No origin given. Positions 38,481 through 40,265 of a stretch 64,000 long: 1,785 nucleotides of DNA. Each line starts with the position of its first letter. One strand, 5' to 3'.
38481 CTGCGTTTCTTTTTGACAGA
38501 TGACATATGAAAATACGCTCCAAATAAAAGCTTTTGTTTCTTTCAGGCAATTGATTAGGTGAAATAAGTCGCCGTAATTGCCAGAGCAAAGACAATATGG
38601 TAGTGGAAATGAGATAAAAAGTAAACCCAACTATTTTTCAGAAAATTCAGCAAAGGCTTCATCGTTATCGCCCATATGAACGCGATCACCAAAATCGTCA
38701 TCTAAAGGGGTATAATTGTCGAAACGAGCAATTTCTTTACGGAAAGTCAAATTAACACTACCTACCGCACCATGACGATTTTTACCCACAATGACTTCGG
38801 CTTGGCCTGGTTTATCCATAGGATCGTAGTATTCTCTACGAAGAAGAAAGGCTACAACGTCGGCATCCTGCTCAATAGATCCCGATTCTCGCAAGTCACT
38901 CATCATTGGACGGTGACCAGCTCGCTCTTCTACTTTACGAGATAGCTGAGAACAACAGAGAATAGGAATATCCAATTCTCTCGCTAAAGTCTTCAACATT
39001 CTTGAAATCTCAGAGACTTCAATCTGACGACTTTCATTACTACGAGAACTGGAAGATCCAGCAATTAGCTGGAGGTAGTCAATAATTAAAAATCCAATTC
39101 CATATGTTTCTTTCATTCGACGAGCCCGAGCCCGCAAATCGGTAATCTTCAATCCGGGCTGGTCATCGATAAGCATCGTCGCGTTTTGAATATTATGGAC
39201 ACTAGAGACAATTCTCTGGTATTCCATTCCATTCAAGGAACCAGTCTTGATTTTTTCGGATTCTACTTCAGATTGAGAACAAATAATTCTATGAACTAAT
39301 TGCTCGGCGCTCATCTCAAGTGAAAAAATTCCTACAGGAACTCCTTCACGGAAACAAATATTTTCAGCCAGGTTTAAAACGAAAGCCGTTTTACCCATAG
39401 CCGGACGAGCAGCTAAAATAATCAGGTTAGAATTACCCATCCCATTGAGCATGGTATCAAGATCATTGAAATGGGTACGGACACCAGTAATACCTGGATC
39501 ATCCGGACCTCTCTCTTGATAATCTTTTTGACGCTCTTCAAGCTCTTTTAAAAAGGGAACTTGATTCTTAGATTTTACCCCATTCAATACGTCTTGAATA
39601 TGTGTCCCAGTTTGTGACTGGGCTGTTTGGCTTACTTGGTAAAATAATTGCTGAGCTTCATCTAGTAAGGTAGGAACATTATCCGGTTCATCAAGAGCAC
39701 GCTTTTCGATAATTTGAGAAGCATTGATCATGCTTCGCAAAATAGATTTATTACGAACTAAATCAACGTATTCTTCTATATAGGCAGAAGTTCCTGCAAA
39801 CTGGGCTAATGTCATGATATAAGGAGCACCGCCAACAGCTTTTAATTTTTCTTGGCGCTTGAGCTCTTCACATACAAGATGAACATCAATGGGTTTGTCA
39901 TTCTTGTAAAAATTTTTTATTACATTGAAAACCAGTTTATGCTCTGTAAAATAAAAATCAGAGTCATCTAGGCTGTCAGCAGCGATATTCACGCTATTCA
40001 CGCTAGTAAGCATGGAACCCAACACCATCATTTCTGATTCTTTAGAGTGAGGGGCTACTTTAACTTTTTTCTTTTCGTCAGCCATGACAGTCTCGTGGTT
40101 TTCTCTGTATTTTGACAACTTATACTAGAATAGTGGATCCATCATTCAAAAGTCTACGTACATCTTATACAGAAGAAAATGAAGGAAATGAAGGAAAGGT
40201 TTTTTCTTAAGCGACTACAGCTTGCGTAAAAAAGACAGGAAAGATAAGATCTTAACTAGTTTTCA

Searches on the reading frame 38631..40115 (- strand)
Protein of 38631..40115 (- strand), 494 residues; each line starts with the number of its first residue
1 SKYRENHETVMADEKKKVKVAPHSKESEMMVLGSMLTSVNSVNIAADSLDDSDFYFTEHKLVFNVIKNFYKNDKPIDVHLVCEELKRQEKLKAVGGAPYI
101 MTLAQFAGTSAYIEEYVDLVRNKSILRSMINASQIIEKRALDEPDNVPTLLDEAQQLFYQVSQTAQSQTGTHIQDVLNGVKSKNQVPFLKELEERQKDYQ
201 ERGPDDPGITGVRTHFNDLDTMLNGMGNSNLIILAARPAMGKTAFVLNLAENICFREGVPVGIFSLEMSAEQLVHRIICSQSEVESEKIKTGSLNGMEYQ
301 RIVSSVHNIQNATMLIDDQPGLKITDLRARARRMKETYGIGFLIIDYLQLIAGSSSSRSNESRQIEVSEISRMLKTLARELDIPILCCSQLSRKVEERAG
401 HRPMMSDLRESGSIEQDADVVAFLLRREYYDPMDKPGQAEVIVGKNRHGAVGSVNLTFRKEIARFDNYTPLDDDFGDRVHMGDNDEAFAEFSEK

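Call 92: find_homologous_proteins(query=window:38631-40115:-, max_evalue=1e-30)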
Query window:38631-40115:- (494 aa): 8000 proteins with E <= 1e-30 among 8000 candidates; the best 120 are listed.
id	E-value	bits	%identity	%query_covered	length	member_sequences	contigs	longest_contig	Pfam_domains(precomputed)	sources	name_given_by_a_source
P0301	0.0e+0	1070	100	98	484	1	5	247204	PF03796.22,PF00772.27,PF13481.13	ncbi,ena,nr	ncbi:MAG: replicative DNA helicase [Waddliaceae bacterium]|nr:replicative DNA helicase [Waddliaceae 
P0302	3.9e-233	792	73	98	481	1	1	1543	PF03796.22,PF00772.27,PF13481.13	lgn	-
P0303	4.3e-233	792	73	98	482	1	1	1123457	PF03796.22,PF00772.27,PF13481.13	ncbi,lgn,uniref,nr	ncbi:replicative DNA helicase [Parachlamydia sp. AcF125]|uniref:replicative DNA helicase n=1 Tax=Par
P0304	7.6e-233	791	74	96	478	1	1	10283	PF03796.22,PF00772.27,PF13481.13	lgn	-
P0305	1.0e-232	791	73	97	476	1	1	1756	PF03796.22,PF00772.27,PF13481.13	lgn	-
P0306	2.8e-232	790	76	93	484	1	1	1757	PF03796.22,PF00772.27,PF13481.13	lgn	-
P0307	4.8e-231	785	75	93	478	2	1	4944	PF03796.22,PF00772.27,PF13481.13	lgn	-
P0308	5.4e-231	785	75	94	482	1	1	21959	PF03796.22,PF00772.27,PF13481.13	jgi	jgi:replicative DNA helicase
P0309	5.5e-231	785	75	92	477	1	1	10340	PF03796.22,PF00772.27,PF13481.13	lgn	-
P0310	5.7e-231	785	71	98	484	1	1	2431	PF03796.22,PF00772.27,PF13481.13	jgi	-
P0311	6.3e-231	785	75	93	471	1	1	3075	PF03796.22,PF00772.27,PF13481.13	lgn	-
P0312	1.6e-230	784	72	97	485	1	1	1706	PF03796.22,PF00772.27,PF13481.13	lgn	-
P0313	2.6e-230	783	71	98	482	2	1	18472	PF03796.22,PF00772.27,PF13481.13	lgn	-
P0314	5.5e-230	782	72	98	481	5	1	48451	PF03796.22,PF00772.27,PF13481.13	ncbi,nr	ncbi:Replicative DNA helicase [Chlamydiales bacterium STE3]|nr:Replicative DNA helicase [Chlamydiale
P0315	6.9e-230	782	73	97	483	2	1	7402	PF03796.22,PF00772.27,PF13481.13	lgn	-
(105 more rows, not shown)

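Call 93: find_encoding_contigs(protein=P0301, flank=2000, max_places=8)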
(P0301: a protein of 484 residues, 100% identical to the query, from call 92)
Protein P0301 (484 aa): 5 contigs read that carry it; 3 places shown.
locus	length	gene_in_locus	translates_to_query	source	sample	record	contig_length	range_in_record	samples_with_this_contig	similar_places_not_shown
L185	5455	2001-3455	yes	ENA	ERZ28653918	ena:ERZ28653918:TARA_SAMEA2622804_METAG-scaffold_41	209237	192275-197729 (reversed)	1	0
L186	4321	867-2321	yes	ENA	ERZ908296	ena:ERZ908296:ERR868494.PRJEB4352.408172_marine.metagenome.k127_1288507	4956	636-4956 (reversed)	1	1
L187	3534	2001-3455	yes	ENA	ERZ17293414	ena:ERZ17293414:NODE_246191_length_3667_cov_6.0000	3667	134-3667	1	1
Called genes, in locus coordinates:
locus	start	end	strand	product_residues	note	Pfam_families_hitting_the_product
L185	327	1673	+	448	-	PF07690:MFS_1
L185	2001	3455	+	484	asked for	PF00772:DnaB, PF03796:DnaB_C, PF13481:AAA_25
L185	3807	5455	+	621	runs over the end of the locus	PF01134:GIDA, PF12831:FAD_oxidored, PF21680:GIDA_C_1st, PF13932:SAM_GIDA_C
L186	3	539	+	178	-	?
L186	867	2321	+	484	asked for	PF00772:DnaB, PF03796:DnaB_C, PF13481:AAA_25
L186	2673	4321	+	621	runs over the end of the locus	PF01134:GIDA, PF12831:FAD_oxidored, PF21680:GIDA_C_1st, PF13932:SAM_GIDA_C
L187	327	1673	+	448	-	PF07690:MFS_1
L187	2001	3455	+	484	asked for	PF00772:DnaB, PF03796:DnaB_C, PF13481:AAA_25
